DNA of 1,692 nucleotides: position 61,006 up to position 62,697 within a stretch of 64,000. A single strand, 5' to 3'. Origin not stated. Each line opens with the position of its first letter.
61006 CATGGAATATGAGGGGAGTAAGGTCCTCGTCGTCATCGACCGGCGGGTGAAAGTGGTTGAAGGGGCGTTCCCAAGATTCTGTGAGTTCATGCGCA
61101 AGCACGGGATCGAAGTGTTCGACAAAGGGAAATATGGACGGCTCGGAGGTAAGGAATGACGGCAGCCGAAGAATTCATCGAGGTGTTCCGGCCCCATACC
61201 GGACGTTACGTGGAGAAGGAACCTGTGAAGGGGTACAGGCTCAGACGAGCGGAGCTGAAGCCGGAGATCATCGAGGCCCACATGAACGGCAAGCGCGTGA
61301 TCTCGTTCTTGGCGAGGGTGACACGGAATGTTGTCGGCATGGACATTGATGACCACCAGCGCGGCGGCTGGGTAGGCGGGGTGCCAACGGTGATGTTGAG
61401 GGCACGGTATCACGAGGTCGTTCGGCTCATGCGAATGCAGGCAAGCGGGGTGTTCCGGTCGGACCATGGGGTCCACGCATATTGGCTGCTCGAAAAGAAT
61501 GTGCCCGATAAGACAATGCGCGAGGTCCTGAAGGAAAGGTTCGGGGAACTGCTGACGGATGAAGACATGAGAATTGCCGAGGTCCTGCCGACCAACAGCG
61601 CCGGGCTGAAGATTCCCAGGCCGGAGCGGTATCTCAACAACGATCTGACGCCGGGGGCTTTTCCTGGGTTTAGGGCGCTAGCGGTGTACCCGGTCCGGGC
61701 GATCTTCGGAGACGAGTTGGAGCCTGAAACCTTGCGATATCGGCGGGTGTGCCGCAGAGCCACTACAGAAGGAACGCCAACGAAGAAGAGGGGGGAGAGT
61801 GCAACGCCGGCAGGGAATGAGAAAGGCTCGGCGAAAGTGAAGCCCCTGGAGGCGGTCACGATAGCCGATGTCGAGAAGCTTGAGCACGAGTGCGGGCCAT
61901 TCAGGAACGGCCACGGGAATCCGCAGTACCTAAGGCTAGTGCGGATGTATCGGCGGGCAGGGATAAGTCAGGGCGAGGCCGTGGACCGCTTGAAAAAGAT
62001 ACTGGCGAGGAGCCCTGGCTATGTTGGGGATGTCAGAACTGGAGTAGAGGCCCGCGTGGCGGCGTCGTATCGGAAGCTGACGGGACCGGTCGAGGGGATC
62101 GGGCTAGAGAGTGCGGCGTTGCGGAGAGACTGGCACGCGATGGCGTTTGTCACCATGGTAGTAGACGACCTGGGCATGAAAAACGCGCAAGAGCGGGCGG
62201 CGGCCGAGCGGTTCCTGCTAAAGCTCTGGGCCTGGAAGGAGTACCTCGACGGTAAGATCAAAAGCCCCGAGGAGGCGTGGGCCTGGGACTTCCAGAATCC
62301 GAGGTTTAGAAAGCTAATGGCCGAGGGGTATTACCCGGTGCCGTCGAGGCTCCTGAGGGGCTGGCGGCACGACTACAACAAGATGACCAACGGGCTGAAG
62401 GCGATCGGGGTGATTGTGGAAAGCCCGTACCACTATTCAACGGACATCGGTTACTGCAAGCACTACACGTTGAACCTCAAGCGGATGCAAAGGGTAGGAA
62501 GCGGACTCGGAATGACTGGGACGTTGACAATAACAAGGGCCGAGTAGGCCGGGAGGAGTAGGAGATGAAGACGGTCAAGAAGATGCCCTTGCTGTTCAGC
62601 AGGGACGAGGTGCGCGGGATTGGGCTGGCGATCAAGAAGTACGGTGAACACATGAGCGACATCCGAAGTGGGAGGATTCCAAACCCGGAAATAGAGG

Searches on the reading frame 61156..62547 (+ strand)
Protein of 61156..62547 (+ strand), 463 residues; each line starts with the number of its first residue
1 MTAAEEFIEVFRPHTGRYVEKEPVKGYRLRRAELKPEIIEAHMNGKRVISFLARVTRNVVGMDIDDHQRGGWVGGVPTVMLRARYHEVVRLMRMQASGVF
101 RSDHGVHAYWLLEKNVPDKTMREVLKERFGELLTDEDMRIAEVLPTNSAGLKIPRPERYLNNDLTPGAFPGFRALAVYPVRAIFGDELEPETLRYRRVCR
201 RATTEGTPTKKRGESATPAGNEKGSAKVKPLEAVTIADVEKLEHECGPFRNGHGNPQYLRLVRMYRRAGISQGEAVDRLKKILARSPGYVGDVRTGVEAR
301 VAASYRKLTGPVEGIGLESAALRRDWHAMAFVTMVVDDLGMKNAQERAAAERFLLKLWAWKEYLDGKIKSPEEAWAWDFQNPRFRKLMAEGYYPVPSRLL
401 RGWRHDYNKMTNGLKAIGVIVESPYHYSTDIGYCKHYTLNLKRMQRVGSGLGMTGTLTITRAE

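Call 36: find_encoding_contigs(protein=window:61156-62547:+, flank=10000, max_places=5)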
Protein window:61156-62547:+ (463 aa): 8 contigs read that carry it; 5 places shown.
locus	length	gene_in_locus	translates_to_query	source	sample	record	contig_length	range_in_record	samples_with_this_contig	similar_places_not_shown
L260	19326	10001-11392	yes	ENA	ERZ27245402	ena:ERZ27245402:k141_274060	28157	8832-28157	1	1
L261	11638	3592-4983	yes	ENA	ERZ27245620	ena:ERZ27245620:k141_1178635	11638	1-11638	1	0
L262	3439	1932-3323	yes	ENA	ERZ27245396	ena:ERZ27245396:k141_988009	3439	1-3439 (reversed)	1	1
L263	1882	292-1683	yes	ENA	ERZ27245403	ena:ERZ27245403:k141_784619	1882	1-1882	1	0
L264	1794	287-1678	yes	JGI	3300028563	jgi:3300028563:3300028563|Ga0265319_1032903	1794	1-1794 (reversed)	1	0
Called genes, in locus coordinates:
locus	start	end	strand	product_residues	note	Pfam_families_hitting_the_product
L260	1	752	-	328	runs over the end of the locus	PF22558:REase-ARP, PF20796:PDDEXK_13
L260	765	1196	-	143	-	PF04002:RadC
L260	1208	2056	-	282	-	PF03837:RecT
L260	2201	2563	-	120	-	PF00436:SSB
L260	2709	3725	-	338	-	-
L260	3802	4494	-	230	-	-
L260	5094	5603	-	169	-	-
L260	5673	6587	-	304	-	PF13280:WYL, PF25583:WCX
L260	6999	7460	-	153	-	PF20213:DUF6573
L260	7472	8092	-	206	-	PF07352:Phage_Mu_Gam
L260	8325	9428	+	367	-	PF03796:DnaB_C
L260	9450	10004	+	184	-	-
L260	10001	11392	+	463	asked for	-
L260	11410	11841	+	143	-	-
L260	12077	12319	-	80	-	PF12728:HTH_17 (weak)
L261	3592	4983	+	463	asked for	-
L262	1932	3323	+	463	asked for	-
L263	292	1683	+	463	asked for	-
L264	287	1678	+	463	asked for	-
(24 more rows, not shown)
